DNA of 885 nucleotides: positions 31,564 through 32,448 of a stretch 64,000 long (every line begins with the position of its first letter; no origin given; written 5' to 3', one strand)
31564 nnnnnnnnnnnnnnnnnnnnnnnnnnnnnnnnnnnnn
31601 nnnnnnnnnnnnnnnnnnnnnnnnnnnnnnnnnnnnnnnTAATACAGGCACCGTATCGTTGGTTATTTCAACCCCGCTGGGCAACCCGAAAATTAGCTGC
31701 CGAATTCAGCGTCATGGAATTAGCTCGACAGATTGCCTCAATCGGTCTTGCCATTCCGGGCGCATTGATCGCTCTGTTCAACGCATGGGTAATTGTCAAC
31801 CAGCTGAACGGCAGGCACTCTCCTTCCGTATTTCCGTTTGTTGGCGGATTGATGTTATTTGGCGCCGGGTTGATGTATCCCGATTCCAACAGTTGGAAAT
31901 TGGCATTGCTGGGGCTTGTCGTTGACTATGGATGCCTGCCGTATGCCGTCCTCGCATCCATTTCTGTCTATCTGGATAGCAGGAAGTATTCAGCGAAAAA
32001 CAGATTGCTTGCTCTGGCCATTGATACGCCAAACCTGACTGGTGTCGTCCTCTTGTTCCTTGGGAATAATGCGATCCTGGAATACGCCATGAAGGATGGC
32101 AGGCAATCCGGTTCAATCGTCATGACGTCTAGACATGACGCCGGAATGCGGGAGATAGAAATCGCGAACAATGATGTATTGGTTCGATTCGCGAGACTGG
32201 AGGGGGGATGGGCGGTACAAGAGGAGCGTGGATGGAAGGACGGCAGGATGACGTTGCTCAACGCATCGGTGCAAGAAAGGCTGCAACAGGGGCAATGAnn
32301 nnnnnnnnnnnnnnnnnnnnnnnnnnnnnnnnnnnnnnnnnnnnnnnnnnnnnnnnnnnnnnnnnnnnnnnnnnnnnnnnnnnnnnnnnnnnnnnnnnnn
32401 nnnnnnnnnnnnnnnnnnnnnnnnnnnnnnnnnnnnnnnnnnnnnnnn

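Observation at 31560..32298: Low-GC membrane ORFan wedged between the STAND regulator and a GFA gene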

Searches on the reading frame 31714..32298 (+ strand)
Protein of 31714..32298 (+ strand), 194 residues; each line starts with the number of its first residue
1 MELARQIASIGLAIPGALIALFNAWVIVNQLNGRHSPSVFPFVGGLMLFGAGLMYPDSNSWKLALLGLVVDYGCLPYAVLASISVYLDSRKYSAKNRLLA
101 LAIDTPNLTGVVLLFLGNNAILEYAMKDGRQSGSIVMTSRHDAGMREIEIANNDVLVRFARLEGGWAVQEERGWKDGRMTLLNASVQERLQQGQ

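Call 4: search_protein_families(library=pfam, proteins=[window:31714-32298:+], max_evalue=0.1)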
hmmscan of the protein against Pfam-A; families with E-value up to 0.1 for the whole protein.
window:31714-32298:+ (194 aa): 0 families

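Call 5: search_protein_families(library=ncbifam, proteins=[window:31714-32298:+], max_evalue=0.1)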
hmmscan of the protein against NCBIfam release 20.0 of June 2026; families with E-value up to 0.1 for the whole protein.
window:31714-32298:+ (194 aa): 0 families

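Call 6: search_protein_families(library=padloc, proteins=[window:31714-32298:+], max_evalue=0.1)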
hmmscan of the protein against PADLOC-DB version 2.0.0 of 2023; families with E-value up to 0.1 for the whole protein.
window:31714-32298:+ (194 aa): 0 families

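Call 7: find_homologous_proteins(query=window:31714-32298:+, max_evalue=0.01)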
Query window:31714-32298:+ (194 aa): 19 proteins with E <= 0.01 among 403 candidates.
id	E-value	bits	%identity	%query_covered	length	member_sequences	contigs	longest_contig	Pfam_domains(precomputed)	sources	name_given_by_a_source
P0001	2.3e-119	414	98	100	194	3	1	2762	-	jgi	-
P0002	9.9e-102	356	84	100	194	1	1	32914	-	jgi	jgi:hypothetical protein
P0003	9.9e-88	311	76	97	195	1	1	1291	-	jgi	jgi:hypothetical protein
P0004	2.3e-83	296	70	97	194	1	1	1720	-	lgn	-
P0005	4.2e-83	296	72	97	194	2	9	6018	-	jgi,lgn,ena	jgi:hypothetical protein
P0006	8.5e-82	291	70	97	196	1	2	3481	-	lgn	-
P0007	7.4e-80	285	70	97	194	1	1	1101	-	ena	-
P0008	2.8e-70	254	62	97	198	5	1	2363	-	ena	-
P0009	4.8e-68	246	59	97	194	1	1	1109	-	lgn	-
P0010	1.6e-67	245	60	97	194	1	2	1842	-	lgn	-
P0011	1.7e-67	245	57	100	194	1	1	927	-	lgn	-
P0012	2.0e-67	244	57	100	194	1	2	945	-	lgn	-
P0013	4.0e-67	243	57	97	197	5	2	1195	-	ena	-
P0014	2.6e-66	241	57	100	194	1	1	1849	-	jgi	jgi:hypothetical protein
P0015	8.5e-66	239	56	100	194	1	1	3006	-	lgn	-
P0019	4.6e-63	230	54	100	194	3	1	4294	-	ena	-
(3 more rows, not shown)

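Call 10: find_encoding_contigs(protein=P0002, flank=10000, max_places=3)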
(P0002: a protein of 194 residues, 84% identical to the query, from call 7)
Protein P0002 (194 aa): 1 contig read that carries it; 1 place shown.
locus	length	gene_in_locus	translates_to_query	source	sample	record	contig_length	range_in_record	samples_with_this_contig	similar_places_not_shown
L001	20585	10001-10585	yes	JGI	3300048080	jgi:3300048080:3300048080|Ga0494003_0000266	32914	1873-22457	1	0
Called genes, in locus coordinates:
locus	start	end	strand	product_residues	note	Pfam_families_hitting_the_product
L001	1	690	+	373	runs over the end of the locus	PF00768:Peptidase_S11, PF13354:Beta-lactamase2, PF07943:PBP5_C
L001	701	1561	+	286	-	PF01063:Aminotran_4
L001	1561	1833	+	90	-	PF04359:DUF493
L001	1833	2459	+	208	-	PF21948:LplA-B_cat, PF03099:BPL_LplA_LipB (weak)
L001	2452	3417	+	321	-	PF16881:LIAS_N (weak), PF04055:Radical_SAM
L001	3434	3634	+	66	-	-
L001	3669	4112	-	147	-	-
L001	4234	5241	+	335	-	PF00126:HTH_1, PF03466:LysR_substrate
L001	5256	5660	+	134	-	PF11253:DUF3052 (weak)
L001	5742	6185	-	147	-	PF07978:NIPSNAP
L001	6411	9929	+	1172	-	PF00486:Trans_reg_C, PF00211:Guanylate_cyc, PF13191:AAA_16, PF13401:AAA_22 (weak), PF13181:TPR_8 (faint), PF17874:TPR_MalT, PF13424:TPR_12 (weak)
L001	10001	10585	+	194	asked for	-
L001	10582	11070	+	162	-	PF04828:GFA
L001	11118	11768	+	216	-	PF13852:DUF4197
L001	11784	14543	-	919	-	PF02739:5_3_exonuc_N, PF01367:5_3_exonuc, PF01612:DNA_pol_A_exo1, PF22619:DNA_polI_exo1, PF00476:DNA_pol_A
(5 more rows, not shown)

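Call 11: find_encoding_contigs(protein=P0005, flank=6000, max_places=6)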
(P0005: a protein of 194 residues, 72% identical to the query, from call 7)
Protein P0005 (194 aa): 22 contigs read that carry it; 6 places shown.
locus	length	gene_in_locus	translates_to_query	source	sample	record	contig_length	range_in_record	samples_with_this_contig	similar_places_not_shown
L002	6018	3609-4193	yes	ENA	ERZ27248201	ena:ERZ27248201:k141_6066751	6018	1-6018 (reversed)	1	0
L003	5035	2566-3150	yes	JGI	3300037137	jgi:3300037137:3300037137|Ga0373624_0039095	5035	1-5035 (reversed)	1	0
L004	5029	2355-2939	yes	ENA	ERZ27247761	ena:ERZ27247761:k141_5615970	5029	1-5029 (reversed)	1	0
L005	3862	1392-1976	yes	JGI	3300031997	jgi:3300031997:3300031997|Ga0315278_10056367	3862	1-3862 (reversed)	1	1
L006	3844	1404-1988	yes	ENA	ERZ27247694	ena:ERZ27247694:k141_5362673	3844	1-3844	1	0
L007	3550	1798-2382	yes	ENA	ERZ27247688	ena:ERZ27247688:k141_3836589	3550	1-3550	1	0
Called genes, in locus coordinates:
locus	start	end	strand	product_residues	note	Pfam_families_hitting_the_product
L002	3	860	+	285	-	?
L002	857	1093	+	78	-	-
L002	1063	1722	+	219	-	PF09970:DUF2204 (weak), PF19502:DUF6036 (weak)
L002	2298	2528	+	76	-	-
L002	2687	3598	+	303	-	PF03747:ADP_ribosyl_GH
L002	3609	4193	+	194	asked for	-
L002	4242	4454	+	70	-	PF16277:DUF4926 (weak)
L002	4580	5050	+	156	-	PF01661:Macro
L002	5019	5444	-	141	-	-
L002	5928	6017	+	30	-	?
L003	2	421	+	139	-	?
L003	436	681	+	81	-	PF04255:DUF433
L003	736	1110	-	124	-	-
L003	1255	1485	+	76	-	-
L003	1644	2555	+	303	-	PF03747:ADP_ribosyl_GH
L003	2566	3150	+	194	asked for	-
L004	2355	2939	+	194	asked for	-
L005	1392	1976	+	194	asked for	-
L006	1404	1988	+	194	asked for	-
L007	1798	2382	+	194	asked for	-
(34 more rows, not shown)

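Call 13: find_encoding_contigs(protein=P0019, flank=5000, max_places=4)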
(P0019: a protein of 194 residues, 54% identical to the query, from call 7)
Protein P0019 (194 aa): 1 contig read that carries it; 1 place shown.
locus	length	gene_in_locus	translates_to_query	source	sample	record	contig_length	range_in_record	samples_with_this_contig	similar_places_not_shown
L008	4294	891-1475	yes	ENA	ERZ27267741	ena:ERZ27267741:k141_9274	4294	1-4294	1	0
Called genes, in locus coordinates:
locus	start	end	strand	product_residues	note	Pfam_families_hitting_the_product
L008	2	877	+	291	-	?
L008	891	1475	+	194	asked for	-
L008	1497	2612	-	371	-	PF07690:MFS_1, PF12832:MFS_1_like (weak)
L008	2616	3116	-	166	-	PF12694:cpYpsA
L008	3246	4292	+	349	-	?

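Call 14: find_encoding_contigs(protein=P0006, flank=5000, max_places=4)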
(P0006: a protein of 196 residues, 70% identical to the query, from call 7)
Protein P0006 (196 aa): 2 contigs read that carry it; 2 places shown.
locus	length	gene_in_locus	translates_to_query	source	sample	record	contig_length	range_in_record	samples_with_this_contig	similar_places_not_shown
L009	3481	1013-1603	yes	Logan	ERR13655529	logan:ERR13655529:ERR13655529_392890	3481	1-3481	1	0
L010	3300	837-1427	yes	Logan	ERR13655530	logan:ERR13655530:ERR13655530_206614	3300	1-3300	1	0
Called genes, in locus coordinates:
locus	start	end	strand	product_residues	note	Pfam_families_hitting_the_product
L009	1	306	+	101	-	?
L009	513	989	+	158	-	-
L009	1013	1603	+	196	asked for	-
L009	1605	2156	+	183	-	PF00583:Acetyltransf_1, PF13673:Acetyltransf_10, PF13508:Acetyltransf_7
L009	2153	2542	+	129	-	PF01042:Ribonuc_L-PSP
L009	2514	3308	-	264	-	PF00561:Abhydrolase_1, PF12146:Hydrolase_4, PF12697:Abhydrolase_6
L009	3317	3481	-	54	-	?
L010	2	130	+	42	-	?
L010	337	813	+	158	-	-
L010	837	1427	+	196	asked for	-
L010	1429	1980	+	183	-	PF00583:Acetyltransf_1, PF13673:Acetyltransf_10, PF13508:Acetyltransf_7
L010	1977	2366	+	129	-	PF01042:Ribonuc_L-PSP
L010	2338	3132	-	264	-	PF00561:Abhydrolase_1, PF12146:Hydrolase_4, PF12697:Abhydrolase_6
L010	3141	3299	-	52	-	?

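Call 15: find_encoding_contigs(protein=P0015, flank=5000, max_places=4)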
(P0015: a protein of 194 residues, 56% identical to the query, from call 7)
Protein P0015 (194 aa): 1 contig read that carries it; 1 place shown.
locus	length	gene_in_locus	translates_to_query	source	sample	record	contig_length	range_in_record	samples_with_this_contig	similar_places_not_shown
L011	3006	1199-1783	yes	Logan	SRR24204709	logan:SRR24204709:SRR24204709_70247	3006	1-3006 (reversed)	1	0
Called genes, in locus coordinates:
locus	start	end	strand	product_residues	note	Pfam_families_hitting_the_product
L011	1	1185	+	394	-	?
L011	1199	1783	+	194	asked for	-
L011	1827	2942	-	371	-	PF07690:MFS_1, PF12832:MFS_1_like (weak)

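Call 16: search_protein_families(library=pfam, proteins=[L008:2-877:+, L011:1-1185:+, L009:513-989:+, L008:3246-4292:+, L002:2687-3598:+, L002:4242-4454:+, L002:2298-2528:+, L009:1-306:+], max_evalue=0.01)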
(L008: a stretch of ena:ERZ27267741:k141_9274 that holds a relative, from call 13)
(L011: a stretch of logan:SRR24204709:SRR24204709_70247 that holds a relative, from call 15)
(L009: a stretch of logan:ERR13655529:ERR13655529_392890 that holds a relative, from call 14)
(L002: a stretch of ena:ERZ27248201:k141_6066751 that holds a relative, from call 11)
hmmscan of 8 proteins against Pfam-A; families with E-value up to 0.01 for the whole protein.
L008:2-877:+ (291 aa): 1 family
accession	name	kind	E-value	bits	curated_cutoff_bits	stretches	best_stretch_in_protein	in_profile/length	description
PF00890.30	FAD_binding_2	-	7e-17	62.2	20.4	1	3-271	189-410/414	FAD binding domain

L011:1-1185:+ (394 aa): 2 families
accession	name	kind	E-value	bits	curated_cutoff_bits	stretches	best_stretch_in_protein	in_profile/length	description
PF07969.17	Amidohydro_3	-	2.1e-31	110.3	29.7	1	2-371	128-472/472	Amidohydrolase family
PF01979.26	Amidohydro_1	-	2.8e-05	24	25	1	282-347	263-331/345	Amidohydrolase family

L009:513-989:+ (158 aa): 0 families

L008:3246-4292:+ (349 aa): 1 family
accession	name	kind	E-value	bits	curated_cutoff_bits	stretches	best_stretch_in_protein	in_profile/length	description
PF04303.18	PrpF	-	4.3e-109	365.3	27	1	3-348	1-341/371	PrpF protein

L002:2687-3598:+ (303 aa): 1 family
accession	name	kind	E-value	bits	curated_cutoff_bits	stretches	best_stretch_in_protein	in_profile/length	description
PF03747.19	ADP_ribosyl_GH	-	6.3e-54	184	26.2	1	2-267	5-286/287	ADP-ribosylglycohydrolase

L002:4242-4454:+ (70 aa): 1 family
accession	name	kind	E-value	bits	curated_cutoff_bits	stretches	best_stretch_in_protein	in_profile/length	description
PF16277.11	DUF4926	-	1.7e-05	24.5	29.1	1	32-60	18-44/57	Domain of unknown function (DUF4926)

L002:2298-2528:+ (76 aa): 0 families

L009:1-306:+ (101 aa): 0 families

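Call 17: search_protein_representatives(protein=window:31714-32298:+)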
Query: 194 residues. Proteins with E-value up to 0.001 (for the whole library): 41; up to 1e-10: 19; up to 1e-30: 3. The best 41 are listed.
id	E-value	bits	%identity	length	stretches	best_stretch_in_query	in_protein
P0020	4.3e-66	238.5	58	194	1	1-189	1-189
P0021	1.2e-32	129.4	36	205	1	4-190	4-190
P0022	1.7e-32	128.9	36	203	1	5-187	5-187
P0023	1.3e-28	116.2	37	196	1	10-189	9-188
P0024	4.9e-27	111.1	37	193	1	3-181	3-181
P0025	5.0e-27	111.1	41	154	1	1-138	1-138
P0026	4.1e-24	101.6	36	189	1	9-184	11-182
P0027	7.1e-23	97.5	31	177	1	12-175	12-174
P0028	1.6e-21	93.1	29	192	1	7-189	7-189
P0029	3.1e-20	88.9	33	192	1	5-186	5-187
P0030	5.6e-20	88.1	29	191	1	9-183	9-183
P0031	6.5e-16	74.8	40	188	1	1-115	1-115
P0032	7.3e-16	74.7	29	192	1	51-190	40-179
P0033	3.5e-14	69.2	45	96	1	8-89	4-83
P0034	4.5e-14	68.8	30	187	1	7-186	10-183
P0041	3.2e-09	53.0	43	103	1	1-86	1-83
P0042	1.9e-08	50.5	25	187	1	12-172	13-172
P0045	6.6e-06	42.2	41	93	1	8-82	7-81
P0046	1.0e-05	41.6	34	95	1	1-82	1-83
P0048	2.1e-05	40.6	33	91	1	9-80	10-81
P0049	4.2e-05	39.6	31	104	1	12-88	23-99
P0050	5.1e-05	39.3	38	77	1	16-84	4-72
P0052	1.0e-04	38.3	33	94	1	1-84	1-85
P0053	1.5e-04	37.8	33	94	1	4-81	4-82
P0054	1.8e-04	37.5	34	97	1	5-80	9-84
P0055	2.0e-04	37.4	30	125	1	13-98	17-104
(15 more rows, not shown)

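Call 20: find_homologous_proteins(query=A2, max_evalue=0.001)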
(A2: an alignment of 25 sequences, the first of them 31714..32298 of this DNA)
Query A2 (25 sequences) (194 aa, profile of the alignment): 25 proteins with E <= 0.001 among 8000 candidates.
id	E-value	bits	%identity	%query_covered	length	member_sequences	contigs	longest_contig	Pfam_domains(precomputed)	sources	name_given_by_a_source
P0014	1.9e-75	270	57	100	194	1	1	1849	-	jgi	jgi:hypothetical protein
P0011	3.3e-75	270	57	100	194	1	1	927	-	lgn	-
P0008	6.9e-75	268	62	97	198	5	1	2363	-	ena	-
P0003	1.3e-74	268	76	97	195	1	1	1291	-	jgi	jgi:hypothetical protein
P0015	2.2e-74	267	56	100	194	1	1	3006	-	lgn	-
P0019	3.2e-74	266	54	100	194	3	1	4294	-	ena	-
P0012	8.4e-74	265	57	100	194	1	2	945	-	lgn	-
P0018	1.8e-73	264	56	100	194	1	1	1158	-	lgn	-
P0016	6.2e-73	262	57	100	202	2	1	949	-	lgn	-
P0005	8.9e-73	262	72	97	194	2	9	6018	-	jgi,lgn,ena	jgi:hypothetical protein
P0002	1.1e-71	258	84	100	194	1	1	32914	-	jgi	jgi:hypothetical protein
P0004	2.3e-71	257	70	97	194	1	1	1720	-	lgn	-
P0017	2.1e-70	254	57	100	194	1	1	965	-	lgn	-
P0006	3.9e-70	253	70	97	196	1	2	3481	-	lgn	-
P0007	9.0e-70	252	70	97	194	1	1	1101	-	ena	-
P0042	1.8e-54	202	27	85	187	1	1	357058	-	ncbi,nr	ncbi:MAG: hypothetical protein KC646_05340 [Candidatus Cloacimonetes bacterium]|nr:hypothetical prot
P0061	1.5e-47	179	25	86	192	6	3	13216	-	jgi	-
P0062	2.2e-47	179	23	85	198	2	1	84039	-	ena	-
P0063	1.6e-46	176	21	88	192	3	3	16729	-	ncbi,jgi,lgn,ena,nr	ncbi:MAG TPA: hypothetical protein VKA16_04025 [Burkholderiales bacterium]|nr:hypothetical protein [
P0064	6.0e-39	151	24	61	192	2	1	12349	-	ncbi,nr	ncbi:MAG: hypothetical protein R3225_05500 [Halofilum sp. (in: g-proteobacteria)]|nr:hypothetical pr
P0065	6.2e-27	112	30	75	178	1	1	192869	-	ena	-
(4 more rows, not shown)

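Call 21: find_encoding_contigs(protein=P0042, flank=5000, max_places=2)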
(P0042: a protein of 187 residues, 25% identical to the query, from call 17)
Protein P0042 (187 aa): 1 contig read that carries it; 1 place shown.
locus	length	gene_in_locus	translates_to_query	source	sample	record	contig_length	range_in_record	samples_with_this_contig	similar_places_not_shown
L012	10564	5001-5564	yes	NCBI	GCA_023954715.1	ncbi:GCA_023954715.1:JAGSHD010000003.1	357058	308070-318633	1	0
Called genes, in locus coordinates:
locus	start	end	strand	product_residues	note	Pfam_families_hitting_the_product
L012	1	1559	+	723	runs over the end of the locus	PF13176:TPR_7 (faint), PF00515:TPR_1 (faint), PF13181:TPR_8 (faint), PF13414:TPR_11 (faint), PF13428:TPR_14 (faint), PF13432:TPR_16 (faint), PF07719:TPR_2 (faint), PF13424:TPR_12, +4 more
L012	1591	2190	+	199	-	PF00702:Hydrolase, PF13419:HAD_2, PF13242:Hydrolase_like (faint)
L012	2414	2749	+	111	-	-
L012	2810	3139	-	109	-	PF00583:Acetyltransf_1, PF13673:Acetyltransf_10 (weak), PF13508:Acetyltransf_7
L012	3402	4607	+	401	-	PF00083:Sugar_tr, PF07690:MFS_1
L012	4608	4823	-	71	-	PF20110:DUF6500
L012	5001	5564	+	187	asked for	-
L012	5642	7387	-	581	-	PF02028:BCCT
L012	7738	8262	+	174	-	PF08212:Lipocalin_2, PF00061:Lipocalin (weak)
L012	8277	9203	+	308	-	PF01370:Epimerase, PF08338:DUF1731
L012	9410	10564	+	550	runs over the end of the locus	PF00916:Sulfate_transp, PF01740:STAS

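Call 22: find_encoding_contigs(protein=P0062, flank=5000, max_places=2)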
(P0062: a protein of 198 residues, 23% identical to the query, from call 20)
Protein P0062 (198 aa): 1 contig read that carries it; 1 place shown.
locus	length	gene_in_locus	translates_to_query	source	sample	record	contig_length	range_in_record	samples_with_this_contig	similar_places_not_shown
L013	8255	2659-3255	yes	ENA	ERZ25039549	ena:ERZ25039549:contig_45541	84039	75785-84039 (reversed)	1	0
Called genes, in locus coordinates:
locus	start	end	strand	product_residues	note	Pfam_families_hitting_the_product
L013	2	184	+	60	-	?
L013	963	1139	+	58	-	-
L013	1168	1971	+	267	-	-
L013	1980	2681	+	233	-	PF05368:NmrA, PF13460:NAD_binding_10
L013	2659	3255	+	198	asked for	-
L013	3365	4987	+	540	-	PF07819:PGAP1 (weak), PF24096:DUF7379 (weak)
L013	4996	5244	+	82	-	PF03061:4HBT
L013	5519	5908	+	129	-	-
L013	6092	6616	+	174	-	PF03328:HpcH_HpaI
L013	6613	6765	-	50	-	PF09842:DUF2069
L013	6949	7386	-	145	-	PF03358:FMN_red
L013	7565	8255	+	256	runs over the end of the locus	PF00215:OMPdecase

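Call 23: find_encoding_contigs(protein=P0063, flank=5000, max_places=3)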
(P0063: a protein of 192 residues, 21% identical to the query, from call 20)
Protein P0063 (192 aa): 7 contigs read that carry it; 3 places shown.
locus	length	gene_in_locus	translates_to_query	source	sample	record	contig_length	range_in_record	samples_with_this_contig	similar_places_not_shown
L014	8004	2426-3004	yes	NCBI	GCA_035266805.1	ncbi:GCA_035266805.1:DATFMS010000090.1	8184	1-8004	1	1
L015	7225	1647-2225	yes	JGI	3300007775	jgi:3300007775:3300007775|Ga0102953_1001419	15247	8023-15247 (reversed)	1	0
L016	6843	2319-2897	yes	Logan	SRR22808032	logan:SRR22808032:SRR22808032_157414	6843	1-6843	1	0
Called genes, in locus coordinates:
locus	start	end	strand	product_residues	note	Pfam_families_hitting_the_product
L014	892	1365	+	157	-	PF01381:HTH_3, PF13560:HTH_31 (weak), PF13239:2TM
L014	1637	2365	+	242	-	PF01814:Hemerythrin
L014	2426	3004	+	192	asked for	-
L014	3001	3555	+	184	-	PF06966:DUF1295 (weak), PF04191:PEMT, PF04140:ICMT (weak)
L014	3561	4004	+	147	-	-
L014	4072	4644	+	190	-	PF00702:Hydrolase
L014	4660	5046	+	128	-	PF13622:4HBT_3 (weak), PF03061:4HBT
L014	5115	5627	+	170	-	-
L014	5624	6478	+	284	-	PF03328:HpcH_HpaI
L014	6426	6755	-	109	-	PF09842:DUF2069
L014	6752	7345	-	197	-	PF03358:FMN_red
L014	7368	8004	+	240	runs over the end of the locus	PF00215:OMPdecase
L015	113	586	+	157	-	PF01381:HTH_3, PF13560:HTH_31 (weak), PF13239:2TM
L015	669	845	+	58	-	-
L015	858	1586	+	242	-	PF01814:Hemerythrin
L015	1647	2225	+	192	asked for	-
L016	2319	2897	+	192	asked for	-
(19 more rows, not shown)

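Call 24: find_encoding_contigs(protein=P0061, flank=5000, max_places=3)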
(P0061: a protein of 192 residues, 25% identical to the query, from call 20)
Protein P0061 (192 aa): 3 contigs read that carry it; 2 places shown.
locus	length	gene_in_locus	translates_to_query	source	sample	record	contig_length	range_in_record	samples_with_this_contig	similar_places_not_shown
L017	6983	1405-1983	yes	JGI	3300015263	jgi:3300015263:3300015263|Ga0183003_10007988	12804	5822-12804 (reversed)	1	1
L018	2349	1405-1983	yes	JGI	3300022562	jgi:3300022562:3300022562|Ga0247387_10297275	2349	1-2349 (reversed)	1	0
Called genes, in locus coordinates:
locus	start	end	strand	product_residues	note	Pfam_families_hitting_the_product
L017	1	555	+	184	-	?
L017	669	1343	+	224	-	PF01814:Hemerythrin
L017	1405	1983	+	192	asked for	-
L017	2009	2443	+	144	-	-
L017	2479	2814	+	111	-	PF04993:TfoX_N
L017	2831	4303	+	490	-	PF07819:PGAP1 (weak), PF24096:DUF7379 (weak)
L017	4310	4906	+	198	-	PF00702:Hydrolase, PF13419:HAD_2 (faint)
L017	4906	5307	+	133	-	PF03061:4HBT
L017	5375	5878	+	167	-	-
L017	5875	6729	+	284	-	PF03328:HpcH_HpaI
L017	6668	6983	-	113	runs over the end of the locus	PF09842:DUF2069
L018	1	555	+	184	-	?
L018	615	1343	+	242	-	PF01814:Hemerythrin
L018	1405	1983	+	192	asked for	-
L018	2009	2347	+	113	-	?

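Call 34: predict_structure(alignment_id=A3)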
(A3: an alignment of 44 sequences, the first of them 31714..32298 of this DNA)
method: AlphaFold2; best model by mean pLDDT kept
length: 194 residues; sequences in the alignment: 44
mean_pLDDT: 87.2   pTM: 0.66
mean pLDDT of the five models: 87.2, 86.3, 85.6, 85.4, 84.2
residues with pLDDT >= 90: 83; 70-90: 104; 50-70: 4; < 50: 3
segments of 3 or more residues with pLDDT < 50: 192-194
pLDDT, mean of each block of 10 residues (from residue 1): 83 89 86 81 85 80 80 80 89 90 94 94 94 95 91 95 88 91 88 47
secondary structure, 60 per line:
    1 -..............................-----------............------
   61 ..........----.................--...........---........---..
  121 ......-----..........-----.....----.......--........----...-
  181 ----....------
elements in order: H2-31 H43-54 H61-70 H75-91 E97-104 E108-115 E119-126 E132-141 E147-151 E156-162 E165-172 E185-188
